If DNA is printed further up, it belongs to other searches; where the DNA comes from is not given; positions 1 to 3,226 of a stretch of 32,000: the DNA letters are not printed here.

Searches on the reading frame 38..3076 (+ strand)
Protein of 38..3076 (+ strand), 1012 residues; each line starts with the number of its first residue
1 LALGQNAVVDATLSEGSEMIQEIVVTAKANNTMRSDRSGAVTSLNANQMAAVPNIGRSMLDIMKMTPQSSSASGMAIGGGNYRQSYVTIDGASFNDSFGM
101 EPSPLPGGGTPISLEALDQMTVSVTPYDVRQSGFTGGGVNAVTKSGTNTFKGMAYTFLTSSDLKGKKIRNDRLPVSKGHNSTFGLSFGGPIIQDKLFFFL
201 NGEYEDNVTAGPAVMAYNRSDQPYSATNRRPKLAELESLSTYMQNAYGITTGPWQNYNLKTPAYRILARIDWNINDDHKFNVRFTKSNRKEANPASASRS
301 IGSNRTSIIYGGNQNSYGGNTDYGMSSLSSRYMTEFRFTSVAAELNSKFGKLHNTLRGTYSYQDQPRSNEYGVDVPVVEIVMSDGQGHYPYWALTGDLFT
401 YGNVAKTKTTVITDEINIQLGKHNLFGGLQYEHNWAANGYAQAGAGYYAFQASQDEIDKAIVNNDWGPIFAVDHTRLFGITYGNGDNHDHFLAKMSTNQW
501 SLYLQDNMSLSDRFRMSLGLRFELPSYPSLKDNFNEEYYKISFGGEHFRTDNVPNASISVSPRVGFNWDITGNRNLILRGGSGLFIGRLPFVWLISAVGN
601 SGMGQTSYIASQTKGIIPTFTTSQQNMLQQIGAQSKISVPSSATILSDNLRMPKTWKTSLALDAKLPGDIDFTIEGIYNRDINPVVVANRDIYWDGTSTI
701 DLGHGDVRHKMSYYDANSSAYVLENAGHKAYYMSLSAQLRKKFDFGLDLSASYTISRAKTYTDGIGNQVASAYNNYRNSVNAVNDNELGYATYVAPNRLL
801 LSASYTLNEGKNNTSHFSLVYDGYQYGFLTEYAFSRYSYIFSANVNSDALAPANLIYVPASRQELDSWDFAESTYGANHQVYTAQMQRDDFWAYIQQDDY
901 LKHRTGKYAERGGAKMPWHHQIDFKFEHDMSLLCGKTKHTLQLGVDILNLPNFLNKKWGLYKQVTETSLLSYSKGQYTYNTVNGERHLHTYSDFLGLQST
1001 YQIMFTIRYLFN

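Call 6: search_protein_families(library=pfam, proteins=[window:38-3076:+], max_evalue=0.01)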
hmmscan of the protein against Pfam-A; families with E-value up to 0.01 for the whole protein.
window:38-3076:+ (1012 aa): 2 families
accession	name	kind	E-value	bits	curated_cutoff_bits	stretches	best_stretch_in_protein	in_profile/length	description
PF25183.1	OMP_b-brl_4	-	3.3e-51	175.1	30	1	142-955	1-810/838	Outer membrane beta barrel domain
PF00593.30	TonB_dep_Rec_b-barrel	-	1.3e-06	29.1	27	1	423-806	78-393/436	TonB dependent receptor-like, beta-barrel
